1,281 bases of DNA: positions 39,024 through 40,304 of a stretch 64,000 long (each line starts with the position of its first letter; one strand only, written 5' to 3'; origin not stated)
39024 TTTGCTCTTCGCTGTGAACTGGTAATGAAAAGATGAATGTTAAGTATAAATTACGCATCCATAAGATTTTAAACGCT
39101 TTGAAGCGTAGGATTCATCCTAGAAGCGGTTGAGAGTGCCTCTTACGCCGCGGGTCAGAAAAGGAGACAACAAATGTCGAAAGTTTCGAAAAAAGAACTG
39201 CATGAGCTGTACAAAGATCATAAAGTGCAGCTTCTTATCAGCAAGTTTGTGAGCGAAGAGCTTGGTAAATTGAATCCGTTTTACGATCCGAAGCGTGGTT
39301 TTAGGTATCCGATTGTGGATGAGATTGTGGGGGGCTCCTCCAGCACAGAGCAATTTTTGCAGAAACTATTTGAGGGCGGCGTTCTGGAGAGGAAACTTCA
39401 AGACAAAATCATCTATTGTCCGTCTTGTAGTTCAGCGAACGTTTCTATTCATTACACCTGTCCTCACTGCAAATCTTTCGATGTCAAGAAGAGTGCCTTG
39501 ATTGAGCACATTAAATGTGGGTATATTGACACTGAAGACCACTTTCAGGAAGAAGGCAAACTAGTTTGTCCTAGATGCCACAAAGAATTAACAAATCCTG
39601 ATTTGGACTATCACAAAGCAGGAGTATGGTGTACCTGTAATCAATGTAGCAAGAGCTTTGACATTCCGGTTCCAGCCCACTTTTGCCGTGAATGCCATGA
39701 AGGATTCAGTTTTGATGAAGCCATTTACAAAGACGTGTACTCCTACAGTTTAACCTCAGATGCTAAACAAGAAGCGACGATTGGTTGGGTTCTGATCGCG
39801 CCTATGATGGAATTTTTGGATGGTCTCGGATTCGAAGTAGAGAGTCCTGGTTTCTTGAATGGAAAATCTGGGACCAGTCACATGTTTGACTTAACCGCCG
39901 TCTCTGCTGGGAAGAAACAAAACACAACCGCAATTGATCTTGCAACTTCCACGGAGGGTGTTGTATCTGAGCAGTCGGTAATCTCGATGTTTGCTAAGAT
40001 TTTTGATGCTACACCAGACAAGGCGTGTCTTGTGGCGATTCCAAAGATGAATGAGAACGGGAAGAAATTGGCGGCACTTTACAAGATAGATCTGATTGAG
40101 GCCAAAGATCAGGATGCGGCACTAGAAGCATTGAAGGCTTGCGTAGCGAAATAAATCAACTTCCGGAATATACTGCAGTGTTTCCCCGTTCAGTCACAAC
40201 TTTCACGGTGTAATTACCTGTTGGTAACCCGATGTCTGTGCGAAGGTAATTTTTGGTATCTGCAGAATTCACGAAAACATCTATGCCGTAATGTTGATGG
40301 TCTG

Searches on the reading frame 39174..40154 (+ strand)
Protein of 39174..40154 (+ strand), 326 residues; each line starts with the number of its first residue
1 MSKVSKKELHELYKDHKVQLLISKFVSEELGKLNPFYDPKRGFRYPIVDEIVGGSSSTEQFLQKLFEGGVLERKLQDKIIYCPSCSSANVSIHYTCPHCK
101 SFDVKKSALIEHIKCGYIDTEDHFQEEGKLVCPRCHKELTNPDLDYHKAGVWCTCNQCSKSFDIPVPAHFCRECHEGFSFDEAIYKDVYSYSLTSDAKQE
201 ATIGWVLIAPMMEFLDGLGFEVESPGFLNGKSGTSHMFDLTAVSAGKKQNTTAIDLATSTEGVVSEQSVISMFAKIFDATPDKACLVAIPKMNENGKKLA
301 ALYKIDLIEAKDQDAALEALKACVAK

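Call 3: search_protein_families(library=pfam, proteins=[window:39174-40154:+], max_evalue=0.1)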
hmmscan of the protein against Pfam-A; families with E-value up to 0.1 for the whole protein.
window:39174-40154:+ (326 aa): 7 families
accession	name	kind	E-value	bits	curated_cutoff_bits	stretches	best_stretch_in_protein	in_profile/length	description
PF18551.6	TackOD1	-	1.1e-39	136.4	32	1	14-193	6-188/188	Thaumarchaeal output domain 1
PF05605.18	zf-Di19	-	0.00014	22.4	27.5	1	94-141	3-43/54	Drought induced 19 protein (Di19), zinc-binding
PF01155.25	HypA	-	0.0031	18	28.9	1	64-105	55-98/112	Hydrogenase/urease nickel incorporation, metallochaperone, hypA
PF01363.27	FYVE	-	0.0099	16.4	27.8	1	154-178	10-34/67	FYVE zinc finger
PF12172.15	zf-ChsH2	-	0.025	14.8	23.2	1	81-104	13-36/37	ChsH2, rubredoxin-like zinc ribbon domain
PF12773.13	DZR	-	0.033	14.8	27.3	0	77-101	10-32/45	Double zinc ribbon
PF23451.1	Zn_ribbon_PaaD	-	0.077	13.1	27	0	74-91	9-26/53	PaaD zinc beta ribbon domain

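Call 4: search_protein_families(library=ncbifam, proteins=[window:39174-40154:+], max_evalue=0.1)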
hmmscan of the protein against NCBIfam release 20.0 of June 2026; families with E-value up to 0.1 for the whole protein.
window:39174-40154:+ (326 aa): 0 families

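Call 56: find_homologous_proteins(query=window:39174-40154:+)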
Query window:39174-40154:+ (326 aa): 1088 proteins with E <= 0.001 among 2793 candidates; the best 120 are listed.
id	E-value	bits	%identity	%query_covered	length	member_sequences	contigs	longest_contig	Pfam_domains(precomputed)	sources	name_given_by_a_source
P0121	1.1e-220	749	100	100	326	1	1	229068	PF18551.7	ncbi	-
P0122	3.8e-202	688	91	100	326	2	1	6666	PF18551.7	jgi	-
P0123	8.4e-199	677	89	100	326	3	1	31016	PF18551.7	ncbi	-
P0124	1.1e-198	677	89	100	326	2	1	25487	PF18551.7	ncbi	-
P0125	8.5e-198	674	88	100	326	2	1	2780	PF18551.7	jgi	-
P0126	2.0e-197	673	89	100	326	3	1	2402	PF18551.7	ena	-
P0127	6.5e-197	671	88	100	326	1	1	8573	PF18551.7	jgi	jgi:transcription elongation factor Elf1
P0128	1.4e-195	667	88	100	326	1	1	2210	PF18551.7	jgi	jgi:transcription elongation factor Elf1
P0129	1.0e-194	664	87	100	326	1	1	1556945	PF18551.7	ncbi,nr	ncbi:MAG: hypothetical protein JSW14_02385 [Candidatus Bathyarchaeum sp.]|nr:MAG: hypothetical prote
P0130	1.9e-194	663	87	100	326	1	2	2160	PF18551.7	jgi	jgi:hypothetical protein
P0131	5.7e-193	658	85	100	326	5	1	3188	PF18551.7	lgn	-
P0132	8.9e-190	648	86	100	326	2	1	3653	PF18551.7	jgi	jgi:transcription elongation factor Elf1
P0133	1.5e-189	647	86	100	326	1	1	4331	PF18551.7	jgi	jgi:transcription elongation factor Elf1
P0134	4.7e-188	642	84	100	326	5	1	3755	PF18551.7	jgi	jgi:transcription elongation factor Elf1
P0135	1.2e-187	641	84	100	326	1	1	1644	PF18551.7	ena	-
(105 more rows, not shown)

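Call 68: predict_structure(alignment_id=A3)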
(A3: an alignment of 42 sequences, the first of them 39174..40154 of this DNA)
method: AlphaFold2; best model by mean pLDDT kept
length: 326 residues; sequences in the alignment: 42
mean_pLDDT: 62.7   pTM: 0.55
mean pLDDT of the five models: 62.7, 61.8, 51.0, 49.6, 41.9
residues with pLDDT >= 90: 17; 70-90: 92; 50-70: 143; < 50: 74
segments of 3 or more residues with pLDDT < 50: 99-123, 141-165, 225-237, 259-262
pLDDT, mean of each block of 10 residues (from residue 1): 62 72 73 81 85 83 90 79 81 52 37 31 51 56 34 36 53 77 80 79 60 68 47 44 60 56 56 55 59 70 69 66 68
secondary structure, 60 per line:
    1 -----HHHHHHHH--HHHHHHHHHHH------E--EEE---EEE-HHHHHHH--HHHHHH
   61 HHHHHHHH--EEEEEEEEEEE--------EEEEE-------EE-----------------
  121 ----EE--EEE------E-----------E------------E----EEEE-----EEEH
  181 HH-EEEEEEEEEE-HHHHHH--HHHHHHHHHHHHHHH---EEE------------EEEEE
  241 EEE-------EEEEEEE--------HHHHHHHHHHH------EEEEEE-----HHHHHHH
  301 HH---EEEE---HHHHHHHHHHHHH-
elements in order: H6-13 H16-26 E36-38 E42-44 H46-52 H55-68 E71-81 E90-94 E129-131 E168-171 E177-179 E184-193 H195-200 H203-217 E221-223 E236-243 E251-257 H266-276 E283-288 H294-302 E306-309 H313-325

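Call 70: fold_search(model_id=the predicted structure, library=pdb)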
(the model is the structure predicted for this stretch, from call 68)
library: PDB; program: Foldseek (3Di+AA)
matches with E <= 10: 749; with E <= 0.001: 1
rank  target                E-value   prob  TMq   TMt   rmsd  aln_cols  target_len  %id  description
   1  5gkj_B                4.2e-04  0.95  0.21  0.28  19.4       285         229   11  Structure of EndoMS in apo form (released 2016-11-02)
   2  8bao_B                2.2e-03  1.00  0.29  0.26  15.8       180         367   11  Dysgonamonadaceae bacterium CRISPR ancillary nuclease 2 (released 2022-11-30)
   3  1xmx                  5.9e-03  1.00  0.27  0.24   8.2       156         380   11  Crystal structure of protein VC1899 from Vibrio cholerae (released 2004-11-16)
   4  8bao_A                5.9e-03  0.99  0.29  0.26  15.9       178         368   12  Dysgonamonadaceae bacterium CRISPR ancillary nuclease 2 (released 2022-11-30)
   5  7bdv_A                7.9e-03  1.00  0.27  0.25   8.7       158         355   11  Structure of Can2 from Sulfobacillus thermosulfidooxidans in complex with cyclic tetra-adenylate (cA4) (released 2021-03-03)
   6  7bdv_B                8.4e-03  1.00  0.28  0.26   7.5       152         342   11  Structure of Can2 from Sulfobacillus thermosulfidooxidans in complex with cyclic tetra-adenylate (cA4) (released 2021-03-03)
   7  7bdv_C                8.9e-03  1.00  0.27  0.26   7.5       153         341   10  Structure of Can2 from Sulfobacillus thermosulfidooxidans in complex with cyclic tetra-adenylate (cA4) (released 2021-03-03)
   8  8z4i_A                1.1e-02  1.00  0.28  0.24   6.3       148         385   10  crystal structure of Cdn1 in complex with cA3 (released 2026-02-04)
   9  2vld_B                1.4e-02  0.54  0.20  0.27  19.3       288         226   11  crystal structure of a repair endonuclease from Pyrococcus abyssi (released 2009-05-19)
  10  8hyj_E                2.1e-02  0.99  0.26  0.37   5.1       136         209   12  A cryo-EM structure of KTF1-bound polymerase V transcription elongation complex (released 2023-06-21)
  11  9u49_A                2.1e-02  0.98  0.26  0.22   9.4       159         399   11  crystal structure of Cdn1 in complex with cA4 (released 2026-02-04)
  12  5gke_A                2.1e-02  0.51  0.22  0.28  20.7       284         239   10  Structure of EndoMS-dsDNA1 complex (released 2016-11-02)
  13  5gkj_A                2.2e-02  0.41  0.20  0.27  20.0       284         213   12  Structure of EndoMS in apo form (released 2016-11-02)
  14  7bdv_D                3.5e-02  0.98  0.25  0.24   8.2       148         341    9  Structure of Can2 from Sulfobacillus thermosulfidooxidans in complex with cyclic tetra-adenylate (cA4) (released 2021-03-03)
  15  7e8r                  5.6e-02  0.97  0.27  0.25   4.8       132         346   10  EcoT38I restriction endonuclease (released 2022-03-02)
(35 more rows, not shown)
